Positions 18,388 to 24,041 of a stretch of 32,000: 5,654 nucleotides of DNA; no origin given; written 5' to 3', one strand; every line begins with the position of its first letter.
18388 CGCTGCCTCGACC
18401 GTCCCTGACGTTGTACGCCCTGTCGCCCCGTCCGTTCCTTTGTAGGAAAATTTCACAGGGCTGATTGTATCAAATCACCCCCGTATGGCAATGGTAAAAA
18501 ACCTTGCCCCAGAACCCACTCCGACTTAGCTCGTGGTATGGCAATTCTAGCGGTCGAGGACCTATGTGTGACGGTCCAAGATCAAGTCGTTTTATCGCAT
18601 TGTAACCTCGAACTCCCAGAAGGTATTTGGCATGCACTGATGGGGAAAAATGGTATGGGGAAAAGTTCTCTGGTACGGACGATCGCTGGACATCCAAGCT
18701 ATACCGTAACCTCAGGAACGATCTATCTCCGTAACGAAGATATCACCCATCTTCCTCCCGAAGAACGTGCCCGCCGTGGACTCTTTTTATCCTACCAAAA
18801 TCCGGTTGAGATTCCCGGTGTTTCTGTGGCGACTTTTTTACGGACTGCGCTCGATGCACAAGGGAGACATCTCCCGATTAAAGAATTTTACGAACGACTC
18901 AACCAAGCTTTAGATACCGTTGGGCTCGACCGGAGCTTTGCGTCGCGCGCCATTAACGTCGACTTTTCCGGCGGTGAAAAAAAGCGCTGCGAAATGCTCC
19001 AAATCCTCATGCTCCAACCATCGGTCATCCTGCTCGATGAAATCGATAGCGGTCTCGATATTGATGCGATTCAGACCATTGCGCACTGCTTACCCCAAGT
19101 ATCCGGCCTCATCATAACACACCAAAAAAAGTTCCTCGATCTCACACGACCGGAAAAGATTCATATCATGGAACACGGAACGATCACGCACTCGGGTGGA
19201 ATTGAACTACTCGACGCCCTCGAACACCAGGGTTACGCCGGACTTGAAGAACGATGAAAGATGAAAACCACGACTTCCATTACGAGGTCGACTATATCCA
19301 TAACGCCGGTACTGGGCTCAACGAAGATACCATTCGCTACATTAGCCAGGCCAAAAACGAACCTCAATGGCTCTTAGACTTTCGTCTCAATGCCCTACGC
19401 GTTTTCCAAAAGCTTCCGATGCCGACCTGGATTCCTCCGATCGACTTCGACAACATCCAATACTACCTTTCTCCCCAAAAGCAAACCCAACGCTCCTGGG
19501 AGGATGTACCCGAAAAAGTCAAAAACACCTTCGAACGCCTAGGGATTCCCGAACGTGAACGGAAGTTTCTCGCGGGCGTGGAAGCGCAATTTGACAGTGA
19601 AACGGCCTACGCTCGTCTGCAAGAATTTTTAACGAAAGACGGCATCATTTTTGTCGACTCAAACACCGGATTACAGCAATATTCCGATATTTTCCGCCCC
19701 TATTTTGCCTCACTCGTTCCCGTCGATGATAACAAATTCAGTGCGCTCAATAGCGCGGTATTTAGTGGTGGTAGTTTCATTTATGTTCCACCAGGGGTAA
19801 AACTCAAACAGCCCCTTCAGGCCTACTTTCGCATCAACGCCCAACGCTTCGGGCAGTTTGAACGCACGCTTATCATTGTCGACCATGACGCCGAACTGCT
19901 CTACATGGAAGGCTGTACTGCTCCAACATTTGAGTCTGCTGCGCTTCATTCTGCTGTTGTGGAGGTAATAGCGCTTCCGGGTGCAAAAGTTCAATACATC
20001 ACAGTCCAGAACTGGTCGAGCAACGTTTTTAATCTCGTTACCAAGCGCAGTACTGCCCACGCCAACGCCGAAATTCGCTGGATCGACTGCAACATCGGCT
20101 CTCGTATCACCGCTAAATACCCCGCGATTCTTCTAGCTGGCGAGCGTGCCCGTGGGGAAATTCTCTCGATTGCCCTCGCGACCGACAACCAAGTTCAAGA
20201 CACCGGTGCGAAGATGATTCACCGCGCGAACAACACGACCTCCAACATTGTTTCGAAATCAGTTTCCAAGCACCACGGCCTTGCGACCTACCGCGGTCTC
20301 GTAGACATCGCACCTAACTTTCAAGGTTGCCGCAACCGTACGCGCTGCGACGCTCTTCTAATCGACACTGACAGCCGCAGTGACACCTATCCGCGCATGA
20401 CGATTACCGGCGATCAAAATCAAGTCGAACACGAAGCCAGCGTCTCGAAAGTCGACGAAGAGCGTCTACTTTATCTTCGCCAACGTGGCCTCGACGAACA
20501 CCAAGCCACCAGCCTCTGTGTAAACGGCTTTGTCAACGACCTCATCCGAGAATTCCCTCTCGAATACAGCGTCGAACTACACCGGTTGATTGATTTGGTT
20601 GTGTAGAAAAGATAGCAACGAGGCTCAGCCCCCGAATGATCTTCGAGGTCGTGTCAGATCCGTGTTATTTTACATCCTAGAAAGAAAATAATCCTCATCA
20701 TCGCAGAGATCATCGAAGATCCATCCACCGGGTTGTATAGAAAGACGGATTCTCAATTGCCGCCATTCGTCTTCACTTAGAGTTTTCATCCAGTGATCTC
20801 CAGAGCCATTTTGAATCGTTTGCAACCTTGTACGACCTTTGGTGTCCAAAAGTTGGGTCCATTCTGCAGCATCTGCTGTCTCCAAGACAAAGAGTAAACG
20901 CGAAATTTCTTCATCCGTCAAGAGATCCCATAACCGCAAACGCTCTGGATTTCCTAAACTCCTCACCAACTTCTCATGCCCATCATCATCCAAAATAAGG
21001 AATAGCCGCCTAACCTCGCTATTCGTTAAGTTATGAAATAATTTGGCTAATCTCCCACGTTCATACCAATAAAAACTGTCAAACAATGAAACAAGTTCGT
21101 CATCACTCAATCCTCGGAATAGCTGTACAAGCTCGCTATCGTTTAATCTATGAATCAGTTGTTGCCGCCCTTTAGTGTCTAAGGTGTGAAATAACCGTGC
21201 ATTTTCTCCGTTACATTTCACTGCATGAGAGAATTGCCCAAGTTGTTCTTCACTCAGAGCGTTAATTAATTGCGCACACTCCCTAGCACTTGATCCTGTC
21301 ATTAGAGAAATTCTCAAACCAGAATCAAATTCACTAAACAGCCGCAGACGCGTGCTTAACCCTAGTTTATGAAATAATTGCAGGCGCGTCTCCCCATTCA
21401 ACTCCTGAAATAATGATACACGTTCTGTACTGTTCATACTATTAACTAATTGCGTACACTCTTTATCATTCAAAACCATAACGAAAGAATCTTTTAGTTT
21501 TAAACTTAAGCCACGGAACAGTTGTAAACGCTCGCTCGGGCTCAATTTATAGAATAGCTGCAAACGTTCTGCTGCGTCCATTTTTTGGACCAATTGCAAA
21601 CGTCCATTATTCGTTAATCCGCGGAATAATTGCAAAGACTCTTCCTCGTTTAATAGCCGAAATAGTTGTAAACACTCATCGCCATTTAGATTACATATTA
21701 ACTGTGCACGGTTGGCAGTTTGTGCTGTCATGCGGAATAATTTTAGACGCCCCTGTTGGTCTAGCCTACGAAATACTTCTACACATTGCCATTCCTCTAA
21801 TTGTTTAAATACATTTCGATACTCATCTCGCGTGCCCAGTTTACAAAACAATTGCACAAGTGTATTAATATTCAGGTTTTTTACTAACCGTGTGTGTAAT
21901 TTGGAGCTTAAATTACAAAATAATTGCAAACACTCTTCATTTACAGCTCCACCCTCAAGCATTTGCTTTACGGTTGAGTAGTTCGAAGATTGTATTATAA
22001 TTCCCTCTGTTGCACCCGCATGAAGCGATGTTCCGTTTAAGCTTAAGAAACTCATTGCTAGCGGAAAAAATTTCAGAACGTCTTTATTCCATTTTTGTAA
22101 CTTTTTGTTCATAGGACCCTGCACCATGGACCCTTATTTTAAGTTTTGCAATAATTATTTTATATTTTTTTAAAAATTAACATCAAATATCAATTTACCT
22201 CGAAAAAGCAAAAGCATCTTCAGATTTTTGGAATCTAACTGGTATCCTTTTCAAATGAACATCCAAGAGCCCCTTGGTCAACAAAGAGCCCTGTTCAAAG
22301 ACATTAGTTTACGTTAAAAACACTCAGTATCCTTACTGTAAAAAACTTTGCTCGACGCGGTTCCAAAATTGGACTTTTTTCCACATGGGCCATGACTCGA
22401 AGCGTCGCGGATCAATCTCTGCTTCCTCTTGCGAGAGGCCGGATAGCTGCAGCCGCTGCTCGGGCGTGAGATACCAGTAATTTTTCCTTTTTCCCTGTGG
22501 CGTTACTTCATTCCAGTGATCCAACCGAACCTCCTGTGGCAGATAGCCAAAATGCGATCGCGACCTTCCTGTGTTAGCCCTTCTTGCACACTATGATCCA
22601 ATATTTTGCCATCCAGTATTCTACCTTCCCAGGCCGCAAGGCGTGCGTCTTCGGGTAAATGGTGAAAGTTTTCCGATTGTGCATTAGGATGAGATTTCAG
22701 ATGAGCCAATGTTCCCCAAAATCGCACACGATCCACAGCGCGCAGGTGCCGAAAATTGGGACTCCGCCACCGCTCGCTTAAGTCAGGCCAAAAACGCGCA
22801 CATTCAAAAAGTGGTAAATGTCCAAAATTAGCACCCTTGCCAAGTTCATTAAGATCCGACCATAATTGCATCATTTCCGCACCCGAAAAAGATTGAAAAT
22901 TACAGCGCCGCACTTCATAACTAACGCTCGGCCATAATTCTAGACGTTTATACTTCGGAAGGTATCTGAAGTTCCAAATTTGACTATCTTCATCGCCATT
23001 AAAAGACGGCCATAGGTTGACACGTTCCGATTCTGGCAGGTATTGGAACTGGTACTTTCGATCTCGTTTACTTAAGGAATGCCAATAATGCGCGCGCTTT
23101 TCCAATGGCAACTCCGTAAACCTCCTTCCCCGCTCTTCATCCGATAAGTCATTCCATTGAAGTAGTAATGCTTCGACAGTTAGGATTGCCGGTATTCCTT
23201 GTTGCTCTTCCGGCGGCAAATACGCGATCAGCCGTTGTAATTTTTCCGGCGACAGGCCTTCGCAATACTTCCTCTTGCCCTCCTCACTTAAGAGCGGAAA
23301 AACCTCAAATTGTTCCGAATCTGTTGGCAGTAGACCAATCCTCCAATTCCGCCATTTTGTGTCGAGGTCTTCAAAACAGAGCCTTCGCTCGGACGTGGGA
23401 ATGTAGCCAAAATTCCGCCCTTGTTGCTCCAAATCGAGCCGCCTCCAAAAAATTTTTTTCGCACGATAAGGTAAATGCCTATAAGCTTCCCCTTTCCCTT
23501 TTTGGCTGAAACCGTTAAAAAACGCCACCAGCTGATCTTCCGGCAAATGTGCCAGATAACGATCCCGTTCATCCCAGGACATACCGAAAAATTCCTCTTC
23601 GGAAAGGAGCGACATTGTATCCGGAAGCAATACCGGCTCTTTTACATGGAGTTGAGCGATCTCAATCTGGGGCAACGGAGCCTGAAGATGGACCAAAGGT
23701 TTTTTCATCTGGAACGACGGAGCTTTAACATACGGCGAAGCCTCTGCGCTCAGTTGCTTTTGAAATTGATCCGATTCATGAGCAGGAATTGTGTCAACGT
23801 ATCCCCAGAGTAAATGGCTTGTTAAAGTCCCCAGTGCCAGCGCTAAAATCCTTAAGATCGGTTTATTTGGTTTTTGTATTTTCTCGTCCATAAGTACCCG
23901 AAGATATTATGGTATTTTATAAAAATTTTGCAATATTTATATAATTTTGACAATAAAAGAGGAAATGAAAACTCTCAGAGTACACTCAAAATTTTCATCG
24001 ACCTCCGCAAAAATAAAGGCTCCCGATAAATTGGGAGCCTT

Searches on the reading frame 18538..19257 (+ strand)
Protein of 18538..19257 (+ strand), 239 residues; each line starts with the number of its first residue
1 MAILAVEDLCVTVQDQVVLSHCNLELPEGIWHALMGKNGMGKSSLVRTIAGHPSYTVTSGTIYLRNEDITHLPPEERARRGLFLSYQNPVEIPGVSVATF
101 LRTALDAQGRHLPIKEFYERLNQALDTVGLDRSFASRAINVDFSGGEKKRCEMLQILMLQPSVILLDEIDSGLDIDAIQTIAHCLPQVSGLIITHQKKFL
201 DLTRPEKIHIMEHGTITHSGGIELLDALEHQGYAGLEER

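Call 5: search_protein_families(library=pfam, proteins=[window:18538-19257:+], max_evalue=0.01)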
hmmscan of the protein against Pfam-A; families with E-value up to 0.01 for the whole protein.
window:18538-19257:+ (239 aa): 4 families
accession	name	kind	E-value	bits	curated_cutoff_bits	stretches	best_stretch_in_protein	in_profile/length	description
PF00005.33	ABC_tran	-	6e-22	79.2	25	1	20-168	2-134/137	ABC transporter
PF02463.25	SMC_N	-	1.2e-07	31.9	40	1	134-202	127-204/220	RecF/RecN/SMC N terminal domain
PF13304.12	AAA_21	-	2.2e-05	25.1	27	0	157-187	252-285/304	AAA domain, putative AbiEii toxin, Type IV TA system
PF00004.35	AAA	-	0.001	20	21.2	0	34-52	3-21/131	ATPase family associated with various cellular activities (AAA)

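Call 9: find_encoding_contigs(protein=window:18538-19257:+, flank=3000, max_places=4)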
Protein window:18538-19257:+ (239 aa): no gene with exactly this product is on record in the collection.

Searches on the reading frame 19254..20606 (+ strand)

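Call 5: search_protein_families(library=pfam, proteins=[window:19254-20606:+], max_evalue=0.01)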
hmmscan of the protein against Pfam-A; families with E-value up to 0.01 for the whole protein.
window:19254-20606:+ (450 aa): 2 families
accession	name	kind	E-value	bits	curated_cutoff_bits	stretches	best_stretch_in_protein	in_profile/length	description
PF01458.23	SUFBD_core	-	2.8e-74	249.9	27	1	192-426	1-232/232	SUF system FeS cluster assembly, SufBD core domain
PF19295.5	SufBD_N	-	1.2e-07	32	23.5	1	67-189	54-171/172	SufBD protein N-terminal region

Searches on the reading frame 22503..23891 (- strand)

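Call 5: search_protein_families(library=pfam, proteins=[window:22503-23891:-], max_evalue=0.01)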
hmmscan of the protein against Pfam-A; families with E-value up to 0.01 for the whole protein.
window:22503-23891:- (462 aa): 1 family
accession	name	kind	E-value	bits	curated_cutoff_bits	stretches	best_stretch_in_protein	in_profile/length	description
PF03448.22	MgtE_N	-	1.4e-09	38.8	25.9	0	173-230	10-66/102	MgtE intracellular N domain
